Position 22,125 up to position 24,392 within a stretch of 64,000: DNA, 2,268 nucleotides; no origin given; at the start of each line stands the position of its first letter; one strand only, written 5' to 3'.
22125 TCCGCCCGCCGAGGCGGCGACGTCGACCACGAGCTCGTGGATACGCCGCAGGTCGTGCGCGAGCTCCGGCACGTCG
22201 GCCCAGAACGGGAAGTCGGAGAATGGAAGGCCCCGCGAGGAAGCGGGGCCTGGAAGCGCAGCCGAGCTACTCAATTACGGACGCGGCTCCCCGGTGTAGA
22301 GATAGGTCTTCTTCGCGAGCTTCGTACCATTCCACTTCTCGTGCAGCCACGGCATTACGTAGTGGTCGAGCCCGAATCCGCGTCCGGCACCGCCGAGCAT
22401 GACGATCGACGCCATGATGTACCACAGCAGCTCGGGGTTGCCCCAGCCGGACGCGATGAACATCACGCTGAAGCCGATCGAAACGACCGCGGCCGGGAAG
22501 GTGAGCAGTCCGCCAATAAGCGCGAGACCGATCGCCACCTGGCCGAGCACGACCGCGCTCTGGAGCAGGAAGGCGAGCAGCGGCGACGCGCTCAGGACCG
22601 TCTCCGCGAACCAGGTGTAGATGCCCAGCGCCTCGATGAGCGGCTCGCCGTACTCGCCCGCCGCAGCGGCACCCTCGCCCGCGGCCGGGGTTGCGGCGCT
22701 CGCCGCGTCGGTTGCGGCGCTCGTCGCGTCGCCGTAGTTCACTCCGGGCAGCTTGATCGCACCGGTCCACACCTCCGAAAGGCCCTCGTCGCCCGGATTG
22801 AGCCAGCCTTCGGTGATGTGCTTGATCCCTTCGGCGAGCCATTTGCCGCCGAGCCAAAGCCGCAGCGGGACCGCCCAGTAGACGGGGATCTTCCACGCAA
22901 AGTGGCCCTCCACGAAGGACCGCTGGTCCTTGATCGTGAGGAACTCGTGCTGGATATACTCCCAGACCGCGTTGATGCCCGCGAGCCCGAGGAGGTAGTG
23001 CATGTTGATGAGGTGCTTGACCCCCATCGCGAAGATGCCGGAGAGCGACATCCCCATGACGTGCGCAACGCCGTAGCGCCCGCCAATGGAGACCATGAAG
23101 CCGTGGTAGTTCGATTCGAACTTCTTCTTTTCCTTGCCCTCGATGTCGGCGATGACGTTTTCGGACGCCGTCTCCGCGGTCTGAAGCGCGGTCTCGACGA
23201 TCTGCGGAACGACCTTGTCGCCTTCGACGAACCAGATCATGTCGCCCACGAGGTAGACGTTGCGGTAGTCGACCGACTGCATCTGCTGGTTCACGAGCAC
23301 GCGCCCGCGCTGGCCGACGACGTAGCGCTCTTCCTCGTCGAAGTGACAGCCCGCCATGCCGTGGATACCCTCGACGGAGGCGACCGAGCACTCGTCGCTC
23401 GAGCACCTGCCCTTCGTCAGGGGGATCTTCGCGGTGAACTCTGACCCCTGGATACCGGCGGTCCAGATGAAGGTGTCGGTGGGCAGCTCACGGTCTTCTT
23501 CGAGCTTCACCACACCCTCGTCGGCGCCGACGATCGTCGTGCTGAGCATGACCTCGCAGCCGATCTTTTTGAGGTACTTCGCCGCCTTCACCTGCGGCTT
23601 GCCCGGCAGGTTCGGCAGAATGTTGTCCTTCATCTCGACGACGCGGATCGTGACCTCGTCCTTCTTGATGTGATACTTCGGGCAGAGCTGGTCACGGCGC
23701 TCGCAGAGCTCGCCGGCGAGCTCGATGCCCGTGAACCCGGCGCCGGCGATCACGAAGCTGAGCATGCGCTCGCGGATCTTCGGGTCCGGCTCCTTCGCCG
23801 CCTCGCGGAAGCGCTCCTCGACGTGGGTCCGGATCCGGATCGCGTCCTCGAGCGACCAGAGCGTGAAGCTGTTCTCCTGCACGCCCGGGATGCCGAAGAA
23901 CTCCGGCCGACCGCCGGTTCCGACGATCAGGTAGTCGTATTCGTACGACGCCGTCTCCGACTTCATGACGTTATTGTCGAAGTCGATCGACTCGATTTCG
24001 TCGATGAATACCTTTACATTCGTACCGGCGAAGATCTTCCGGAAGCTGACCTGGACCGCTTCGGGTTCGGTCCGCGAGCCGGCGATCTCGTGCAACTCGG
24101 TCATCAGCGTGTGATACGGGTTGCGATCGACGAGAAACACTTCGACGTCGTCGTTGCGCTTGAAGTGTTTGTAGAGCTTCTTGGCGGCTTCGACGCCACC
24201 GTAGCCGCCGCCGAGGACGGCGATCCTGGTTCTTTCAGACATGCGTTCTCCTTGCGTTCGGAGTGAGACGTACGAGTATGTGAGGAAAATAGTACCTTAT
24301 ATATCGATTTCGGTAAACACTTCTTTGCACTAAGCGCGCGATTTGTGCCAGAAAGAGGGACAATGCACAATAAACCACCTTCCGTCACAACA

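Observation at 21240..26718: FLEET-like block: long NDH-2, polyprenyl synthase, ApbE, flavinylatable lipoprotein and DUF1312 protein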

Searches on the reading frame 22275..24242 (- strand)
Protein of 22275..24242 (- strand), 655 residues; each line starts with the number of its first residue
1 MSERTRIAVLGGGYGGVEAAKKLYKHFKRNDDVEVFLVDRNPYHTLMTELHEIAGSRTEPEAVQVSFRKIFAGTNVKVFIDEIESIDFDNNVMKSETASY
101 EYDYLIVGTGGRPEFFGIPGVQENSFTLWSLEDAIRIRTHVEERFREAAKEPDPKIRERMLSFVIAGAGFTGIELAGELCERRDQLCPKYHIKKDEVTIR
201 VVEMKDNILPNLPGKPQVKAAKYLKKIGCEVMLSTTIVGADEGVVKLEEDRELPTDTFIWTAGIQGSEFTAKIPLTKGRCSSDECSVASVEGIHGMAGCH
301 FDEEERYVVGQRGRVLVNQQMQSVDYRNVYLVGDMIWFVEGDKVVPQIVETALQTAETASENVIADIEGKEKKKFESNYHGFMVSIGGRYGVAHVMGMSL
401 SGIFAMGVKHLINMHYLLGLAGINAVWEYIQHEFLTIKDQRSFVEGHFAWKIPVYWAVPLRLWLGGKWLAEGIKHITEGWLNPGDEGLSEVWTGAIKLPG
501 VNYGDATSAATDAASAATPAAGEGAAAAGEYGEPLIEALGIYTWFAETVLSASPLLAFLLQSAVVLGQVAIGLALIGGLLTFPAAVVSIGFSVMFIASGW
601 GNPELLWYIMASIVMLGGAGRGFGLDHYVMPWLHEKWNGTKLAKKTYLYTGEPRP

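Call 3: search_protein_families(library=pfam, proteins=[window:22275-24242:-], max_evalue=0.01)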
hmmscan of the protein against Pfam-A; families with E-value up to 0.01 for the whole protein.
window:22275-24242:- (655 aa): 3 families
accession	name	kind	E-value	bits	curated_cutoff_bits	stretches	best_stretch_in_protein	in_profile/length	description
PF07992.20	Pyr_redox_2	-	5.3e-33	115.1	26.1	1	6-293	2-270/291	Pyridine nucleotide-disulphide oxidoreductase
PF00070.33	Pyr_redox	-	3.6e-10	40.7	22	1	163-242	2-68/82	Pyridine nucleotide-disulphide oxidoreductase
PF13454.12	NAD_binding_9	-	0.00035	21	21.8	0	8-43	1-35/155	FAD-NAD(P)-binding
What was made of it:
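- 22938..24242 (-): NDH-2 catalytic domain, residues 1-435 of the 655-aa protein (FAD- and NADH-binding). Pyr_redox_2 E 5e-33 (call 3).
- Checked: (i) NDH-2, 22275-24242(-), 655 aa. Pfam Pyr_redox_2 scores E 5e-33 over residues 6-293 (call 3).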

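Call 6: search_protein_families(library=ncbifam, proteins=[window:22275-24242:-], max_evalue=0.01)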
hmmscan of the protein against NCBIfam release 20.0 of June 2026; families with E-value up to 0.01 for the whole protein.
window:22275-24242:- (655 aa): 15 families
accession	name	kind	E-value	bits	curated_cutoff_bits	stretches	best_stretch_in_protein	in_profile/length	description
TIGR03169.1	Nterm_to_SelD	hypoth_equivalog_domain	8e-22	78.1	310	2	61-276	54-254/365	pyridine nucleotide-disulfide oxidoreductase family protein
NF049943.1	SQR_III_seleno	exception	9.6e-15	54.3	525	1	6-142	2-141/406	type III sulfide quinone reductase, selenoprotein subtype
TIGR03385.1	CoA_CoA_reduc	equivalog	1.2e-13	50.7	578.8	1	6-186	1-175/439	CoA-disulfide reductase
NF045765.1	PhenlGlyoxDHPadH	equivalog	7.1e-09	35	475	1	5-144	3-143/416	NADH-dependent phenylglyoxylate dehydrogenase subunit epsilon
NF046103.1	NOXase_Strep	equivalog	1.1e-07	31.1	600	1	7-183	2-169/442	H2O-forming NADH oxidase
NF007123.0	PRK09564.1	equivalog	2.1e-07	30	458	1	73-294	70-278/444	CoA-disulfide reductase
NF003437.0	PRK04965.1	equivalog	2.7e-07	29.9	392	1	6-267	4-240/378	NADH:flavorubredoxin reductase NorW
TIGR04369.1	fusion_not_SelD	hypoth_equivalog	3.3e-06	25.5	700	1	11-189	3-171/701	oxidoreductase/SelD-related fusion protein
NF007286.0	PRK09754.1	equivalog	6.8e-06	25.1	447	1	1-268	1-243/400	phenylpropionate dioxygenase ferredoxin reductase subunit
NF042949.2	3PPDioc_HcaD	equivalog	1e-05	24.5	450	1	6-267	3-241/386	3-phenylpropionate/cinnamic acid dioxygenase ferredoxin--NAD(+) reductase subunit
TIGR01350.1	lipoamide_DH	equivalog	3.1e-05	22.9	408.8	0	162-248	172-247/461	dihydrolipoyl dehydrogenase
NF041087.1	bile_acid_BaiCD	equivalog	0.00016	19.9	825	1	5-269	381-602/642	bile acid Fe-S flavoenzyme BaiCD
NF045599.1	bili_reduct_long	exception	0.00058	18.2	750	0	3-125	380-489/641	bilirubin reductase, long form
NF004945.0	PRK06292.2-3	equivalog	0.0012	17.8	494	0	60-125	90-153/457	dihydrolipoyl dehydrogenase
TIGR02374.1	nitri_red_nirB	equivalog_domain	0.0013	17.3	578.35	1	58-179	51-159/794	nitrite reductase large subunit NirB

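Call 7: find_homologous_proteins(query=window:22275-24242:-, max_evalue=0.00001)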
Query window:22275-24242:- (655 aa): 2356 proteins with E <= 0.00001 among 8000 candidates; the best 120 are listed.
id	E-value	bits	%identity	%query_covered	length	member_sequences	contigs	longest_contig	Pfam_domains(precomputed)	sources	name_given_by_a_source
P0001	0.0e+0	1431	95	100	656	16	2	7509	PF07992.21,PF00070.34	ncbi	ncbi:MAG: FAD-dependent oxidoreductase [Spirochaetota bacterium]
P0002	0.0e+0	1368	90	100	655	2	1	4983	PF07992.21,PF00070.34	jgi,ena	-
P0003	0.0e+0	1348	87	100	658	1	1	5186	PF07992.21,PF00070.34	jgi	jgi:NADH dehydrogenase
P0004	0.0e+0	1347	89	100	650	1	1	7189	PF07992.21,PF00070.34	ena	-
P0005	0.0e+0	1325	86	100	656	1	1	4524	PF07992.21,PF00070.34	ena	-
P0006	0.0e+0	1204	79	100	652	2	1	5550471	PF07992.21,PF00070.34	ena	-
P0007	0.0e+0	1199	78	100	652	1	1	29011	PF07992.21,PF00070.34,PF13454.13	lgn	-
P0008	0.0e+0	1158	76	100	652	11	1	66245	PF07992.21,PF00070.34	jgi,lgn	-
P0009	0.0e+0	1152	87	86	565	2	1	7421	PF07992.21,PF00070.34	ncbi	ncbi:MAG: FAD-dependent oxidoreductase, partial [Spirochaetota bacterium]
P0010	0.0e+0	1135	78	94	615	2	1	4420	PF07992.21,PF00070.34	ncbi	ncbi:MAG: FAD-dependent oxidoreductase, partial [Spirochaetales bacterium]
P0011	0.0e+0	1134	74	100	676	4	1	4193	PF07992.21,PF00070.34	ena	-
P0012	0.0e+0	1127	74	100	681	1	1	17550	PF07992.21,PF00070.34,PF13454.13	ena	-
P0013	0.0e+0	1124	74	100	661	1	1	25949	PF07992.21,PF00070.34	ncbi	ncbi:MAG: FAD-dependent oxidoreductase [Spirochaetaceae bacterium]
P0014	0.0e+0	1118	73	100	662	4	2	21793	PF07992.21,PF00070.34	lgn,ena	-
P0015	0.0e+0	1105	69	99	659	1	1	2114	PF07992.21,PF00070.34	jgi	-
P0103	4.1e-283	959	63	100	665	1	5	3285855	PF07992.21,PF00070.34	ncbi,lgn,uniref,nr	ncbi:NAD(P)/FAD-dependent oxidoreductase [Spirochaeta africana]|uniref:NADH:ubiquinone reductase (no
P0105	3.7e-282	956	65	100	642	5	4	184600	PF01266.31,PF07992.21,PF00070.34,PF13454.13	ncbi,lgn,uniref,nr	ncbi:NAD(P)/FAD-dependent oxidoreductase [Alkalispirochaeta alkalica]|uniref:NAD(P)/FAD-dependent ox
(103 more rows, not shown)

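Call 25: find_encoding_contigs(protein=window:22275-24242:-, flank=10000, max_places=3)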
Protein window:22275-24242:- (655 aa): 1 contig read that carries it; 1 place shown.
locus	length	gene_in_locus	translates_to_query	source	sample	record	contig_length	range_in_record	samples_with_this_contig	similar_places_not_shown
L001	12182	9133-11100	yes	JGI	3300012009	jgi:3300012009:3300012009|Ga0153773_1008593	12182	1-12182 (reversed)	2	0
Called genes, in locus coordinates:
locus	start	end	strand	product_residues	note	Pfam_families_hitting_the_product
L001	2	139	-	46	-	?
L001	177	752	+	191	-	-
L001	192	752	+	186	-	-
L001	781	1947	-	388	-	PF01551:Peptidase_M23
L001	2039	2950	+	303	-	PF02511:Thy1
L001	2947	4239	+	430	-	PF00990:GGDEF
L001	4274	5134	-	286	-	PF01940:DUF92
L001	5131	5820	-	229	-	-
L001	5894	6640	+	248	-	PF01936:NYN, PF12872:OST-HTH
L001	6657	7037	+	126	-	PF07009:NusG_II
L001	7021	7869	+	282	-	-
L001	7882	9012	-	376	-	PF02424:ApbE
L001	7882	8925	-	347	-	PF02424:ApbE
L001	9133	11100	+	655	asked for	PF00070:Pyr_redox (faint), PF07992:Pyr_redox_2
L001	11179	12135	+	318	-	PF00348:polyprenyl_synt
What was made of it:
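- Checked: JGI's gene call on an identical metagenome contig starts 78 nt further downstream (call 25).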

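Call 26: search_solved_structures(query=window:22275-24242:-, max_evalue=0.001)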
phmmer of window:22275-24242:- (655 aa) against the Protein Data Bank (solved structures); distinct sequences matched with E-value up to 0.001: 30.
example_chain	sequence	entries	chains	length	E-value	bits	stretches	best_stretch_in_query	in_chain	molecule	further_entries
9pxk_C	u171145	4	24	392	8.3e-57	196.2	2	6-275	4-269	NADH dehydrogenase-like protein YjlD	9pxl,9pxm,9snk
4nwz_A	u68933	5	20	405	3.7e-54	187.4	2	5-272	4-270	FAD-dependent pyridine nucleotide-disulfide oxidoreductase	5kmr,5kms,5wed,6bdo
5kmq_A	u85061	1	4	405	3.3e-53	184.3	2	5-272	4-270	FAD-dependent pyridine nucleotide-disulfide oxidoreductase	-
5kmp_A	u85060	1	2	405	5.1e-53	183.6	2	5-272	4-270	FAD-dependent pyridine nucleotide-disulfide oxidoreductase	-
5na1_A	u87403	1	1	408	1.1e-49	172.7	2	3-269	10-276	NADH dehydrogenase-like protein SAOUHSC_00878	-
5na4_A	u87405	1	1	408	4.7e-49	170.5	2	3-269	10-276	NADH dehydrogenase-like protein SAOUHSC_00878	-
9mqy_A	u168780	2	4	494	6.4e-35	123.8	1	2-268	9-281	NADH:ubiquinone reductase (non-electrogenic)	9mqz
4g9k_A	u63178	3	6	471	9.9e-15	57.1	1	93-264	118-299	Rotenone-insensitive NADH-ubiquinone oxidoreductase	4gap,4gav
5yjw_A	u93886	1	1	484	1.1e-14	57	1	93-264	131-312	Rotenone-insensitive NADH-ubiquinone oxidoreductase, mitochondrial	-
5yjy_A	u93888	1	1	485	1.1e-14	57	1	93-264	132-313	Rotenone-insensitive NADH-ubiquinone oxidoreductase, mitochondrial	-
5yjx_A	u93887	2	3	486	1.1e-14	57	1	93-264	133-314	Rotenone-insensitive NADH-ubiquinone oxidoreductase, mitochondrial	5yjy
4g6g_A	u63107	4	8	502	1.2e-14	56.9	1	93-264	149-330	Rotenone-insensitive NADH-ubiquinone oxidoreductase, mitochondrial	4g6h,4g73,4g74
3hyv_A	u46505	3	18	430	2.3e-11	46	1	6-146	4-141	Sulfide-quinone reductase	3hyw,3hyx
5jwa_A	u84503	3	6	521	1.4e-08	36.8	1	82-264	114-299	NADH dehydrogenase, putative | Type II NADH:ubiquinone oxidoreductase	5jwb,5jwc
3icr_A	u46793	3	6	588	2.1e-08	36.2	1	6-271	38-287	Coenzyme A-Disulfide Reductase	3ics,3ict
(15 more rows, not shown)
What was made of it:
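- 22938..24242 (-): The best PDB sequence matches are bacterial NDH-2 enzymes (call 26).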

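Call 44: search_protein_families(library=pfam, alignment_id=A2, max_evalue=0.01)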
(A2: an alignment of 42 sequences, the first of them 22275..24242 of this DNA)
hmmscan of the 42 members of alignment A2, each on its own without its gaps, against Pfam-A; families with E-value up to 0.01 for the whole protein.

A. member 1, window:22275-24242:- (655 aa): 3 families
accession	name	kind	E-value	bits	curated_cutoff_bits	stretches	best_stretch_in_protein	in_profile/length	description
PF07992.20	Pyr_redox_2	-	5.3e-33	115.1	26.1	1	6-293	2-270/291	Pyridine nucleotide-disulphide oxidoreductase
PF00070.33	Pyr_redox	-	3.6e-10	40.7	22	1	163-242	2-68/82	Pyridine nucleotide-disulphide oxidoreductase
PF13454.12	NAD_binding_9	-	0.00035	21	21.8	0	8-43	1-35/155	FAD-NAD(P)-binding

B. families by the number of members that match (of 42 scanned): 23 families
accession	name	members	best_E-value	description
PF07992.20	Pyr_redox_2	37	7.2e-45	Pyridine nucleotide-disulphide oxidoreductase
PF00070.33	Pyr_redox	37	2.6e-13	Pyridine nucleotide-disulphide oxidoreductase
PF13454.12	NAD_binding_9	27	1.1e-07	FAD-NAD(P)-binding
PF07681.17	DoxX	26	3e-07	DoxX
PF01266.30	DAO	22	1.7e-09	FAD dependent oxidoreductase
PF04173.18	DoxD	19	1e-08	TQO small subunit DoxD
PF13450.12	NAD_binding_8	18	4.6e-06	NAD(P)-binding Rossmann-like domain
PF13738.12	Pyr_redox_3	11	1e-05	Pyridine nucleotide-disulphide oxidoreductase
PF07291.16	MauE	8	3.1e-05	Methylamine utilisation protein MauE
PF04820.20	Trp_halogenase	6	8.1e-05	Tryptophan halogenase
PF05834.18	Lycopene_cycl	5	3.2e-06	Lycopene cyclase protein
PF03486.20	HI0933_like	4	9.1e-05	HI0933-like protein Rossmann domain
PF01488.26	Shikimate_DH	2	0.0043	Shikimate / quinate 5-dehydrogenase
PF01134.28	GIDA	1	2.1e-05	Glucose inhibited division protein A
PF00890.30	FAD_binding_2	1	0.00034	FAD binding domain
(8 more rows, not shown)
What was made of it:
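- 22275..22937 (-): C-terminal membrane domain of the NDH-2 (residues 436-655 plus the stop codon). It is DoxX/DoxD-like, with a variable low-complexity loop at about 500-530. Of 42 relatives scanned, 26 hit DoxX and 19 hit DoxD (call 44).
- On FLEET / EET system: Of 42 relatives, 26 hit DoxX and 19 hit DoxD (call 44).
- Closest known: DoxX/DoxD family. Same: The C-terminal domain's relatives hit the DoxX, DoxD and MauE models (call 44).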

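Call 45: predict_structure(alignment_id=A1)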
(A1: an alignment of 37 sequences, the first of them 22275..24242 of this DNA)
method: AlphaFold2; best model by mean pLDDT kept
length: 655 residues; sequences in the alignment: 37
mean_pLDDT: 74.7   pTM: 0.63
mean pLDDT of the five models: 74.7, 73.5, 73.0, 66.8, 65.3
residues with pLDDT >= 90: 127; 70-90: 327; 50-70: 125; < 50: 76
segments of 3 or more residues with pLDDT < 50: 278-293, 298-313, 446-450, 505-529, 645-655
pLDDT, mean of each block of 10 residues (from residue 1): 81 79 91 89 71 81 75 85 86 91 84 61 81 88 94 93 87 88 89 92 77 80 89 83 89 92 57 53 36 48 37 58 82 66 60 85 94 79 70 69 77 73 70 61 51 69 91 88 86 82 53 36 40 69 81 87 91 87 85 83 82 70 68 64 45 30
secondary structure, 60 per line:
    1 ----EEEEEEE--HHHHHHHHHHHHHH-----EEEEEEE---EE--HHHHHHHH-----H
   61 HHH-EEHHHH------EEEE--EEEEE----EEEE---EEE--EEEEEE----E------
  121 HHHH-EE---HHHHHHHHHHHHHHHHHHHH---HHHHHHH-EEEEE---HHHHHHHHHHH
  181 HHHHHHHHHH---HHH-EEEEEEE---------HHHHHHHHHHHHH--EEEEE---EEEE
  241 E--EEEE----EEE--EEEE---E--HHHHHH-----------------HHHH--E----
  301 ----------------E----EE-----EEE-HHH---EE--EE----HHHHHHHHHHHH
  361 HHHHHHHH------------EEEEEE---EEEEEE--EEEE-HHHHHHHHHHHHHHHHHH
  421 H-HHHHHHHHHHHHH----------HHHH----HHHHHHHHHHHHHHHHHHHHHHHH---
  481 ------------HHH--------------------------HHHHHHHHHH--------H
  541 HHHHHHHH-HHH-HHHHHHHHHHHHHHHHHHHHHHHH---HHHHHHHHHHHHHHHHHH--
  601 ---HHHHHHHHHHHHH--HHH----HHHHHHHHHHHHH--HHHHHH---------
elements in order: E5-11 H14-27 E33-39 H47-54 H60-63 H67-70 E77-80 E83-87 E92-95 E99-101 E104-109 H121-124 H131-150 H154-160 E162-166 H170-190 E198-204 H214-226 E229-233 E237-241 E244-247 E252-254 E257-260 H267-272 H290-293 E329-331 H349-368 E381-386 E390-395 E398-401 H403-421 H423-435 H446-449 H454-477 H522-531 H540-548 H554-577 H581-598 H604-616 H626-638 H641-646
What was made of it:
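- On Ordinary respiratory NDH-2: An extra domain with several predicted helices follows (call 45).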

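Call 48: find_encoding_contigs(protein=P0006, flank=10000, max_places=1)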
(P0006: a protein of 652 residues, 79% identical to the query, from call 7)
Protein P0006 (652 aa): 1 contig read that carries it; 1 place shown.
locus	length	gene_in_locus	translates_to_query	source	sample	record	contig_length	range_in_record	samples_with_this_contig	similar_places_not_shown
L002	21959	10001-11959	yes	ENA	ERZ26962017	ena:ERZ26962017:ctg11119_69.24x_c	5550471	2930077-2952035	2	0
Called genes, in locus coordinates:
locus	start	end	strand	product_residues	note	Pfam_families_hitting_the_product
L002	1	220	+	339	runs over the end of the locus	PF04773:FecR (weak)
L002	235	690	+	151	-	-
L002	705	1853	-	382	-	PF01551:Peptidase_M23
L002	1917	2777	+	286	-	PF02511:Thy1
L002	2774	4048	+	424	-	PF00990:GGDEF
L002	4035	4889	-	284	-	PF01940:DUF92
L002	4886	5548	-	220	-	-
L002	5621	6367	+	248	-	PF01936:NYN, PF12872:OST-HTH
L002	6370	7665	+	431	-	PF00924:MS_channel_2nd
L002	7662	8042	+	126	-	PF07009:NusG_II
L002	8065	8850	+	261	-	-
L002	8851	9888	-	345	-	PF02424:ApbE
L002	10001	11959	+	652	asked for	PF07992:Pyr_redox_2, PF00070:Pyr_redox (weak)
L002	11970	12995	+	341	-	PF00348:polyprenyl_synt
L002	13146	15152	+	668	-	-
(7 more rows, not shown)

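Call 49: find_encoding_contigs(protein=P0103, flank=10000, max_places=1)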
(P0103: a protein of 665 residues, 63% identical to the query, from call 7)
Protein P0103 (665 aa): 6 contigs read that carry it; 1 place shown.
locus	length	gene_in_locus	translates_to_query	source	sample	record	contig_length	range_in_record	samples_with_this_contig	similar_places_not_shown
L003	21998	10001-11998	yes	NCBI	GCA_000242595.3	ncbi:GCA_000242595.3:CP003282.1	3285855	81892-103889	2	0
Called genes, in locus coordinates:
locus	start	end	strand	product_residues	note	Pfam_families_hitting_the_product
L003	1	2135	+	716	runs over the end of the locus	PF12799:LRR_4 (faint), PF13855:LRR_8 (faint), PF08757:CotH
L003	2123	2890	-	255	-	-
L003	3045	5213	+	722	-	PF03030:H_PPase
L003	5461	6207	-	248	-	-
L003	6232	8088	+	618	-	-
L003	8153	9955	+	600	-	-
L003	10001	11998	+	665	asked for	PF00070:Pyr_redox (faint), PF07992:Pyr_redox_2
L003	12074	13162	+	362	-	PF00348:polyprenyl_synt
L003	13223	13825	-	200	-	PF01728:FtsJ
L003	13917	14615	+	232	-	PF01694:Rhomboid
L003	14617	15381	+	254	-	PF27391:TP_0983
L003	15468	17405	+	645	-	PF00501:AMP-binding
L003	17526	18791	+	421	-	PF00278:Orn_DAP_Arg_deC, PF02784:Orn_Arg_deC_N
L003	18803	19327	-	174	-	PF00359:PTS_EIIA_2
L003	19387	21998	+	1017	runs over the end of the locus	PF18072:FGAR-AT_linker, PF00586:AIRS, PF02769:AIRS_C, PF00586:AIRS (weak), PF02769:AIRS_C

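Call 50: find_encoding_contigs(protein=P0105, flank=10000, max_places=1)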
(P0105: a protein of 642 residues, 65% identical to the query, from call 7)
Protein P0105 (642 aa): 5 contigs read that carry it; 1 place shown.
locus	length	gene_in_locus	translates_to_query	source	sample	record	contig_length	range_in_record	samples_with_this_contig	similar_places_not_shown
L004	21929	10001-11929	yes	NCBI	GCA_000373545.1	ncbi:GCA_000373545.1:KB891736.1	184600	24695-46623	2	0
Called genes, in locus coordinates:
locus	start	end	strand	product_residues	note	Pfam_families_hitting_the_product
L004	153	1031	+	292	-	-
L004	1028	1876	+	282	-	PF13699:eCIS_core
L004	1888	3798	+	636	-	-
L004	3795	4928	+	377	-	-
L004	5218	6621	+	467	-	PF00768:Peptidase_S11, PF07943:PBP5_C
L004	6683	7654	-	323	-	-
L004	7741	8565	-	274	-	PF00106:adh_short, PF08659:KR, PF13561:adh_short_C2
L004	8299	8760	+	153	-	-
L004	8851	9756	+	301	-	PF03069:FmdA_AmdA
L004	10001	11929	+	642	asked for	PF01266:DAO (faint), PF07992:Pyr_redox_2, PF13454:NAD_binding_9 (faint), PF00070:Pyr_redox (weak)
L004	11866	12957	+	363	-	-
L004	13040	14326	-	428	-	-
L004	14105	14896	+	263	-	-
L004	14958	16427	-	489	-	-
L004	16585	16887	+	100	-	-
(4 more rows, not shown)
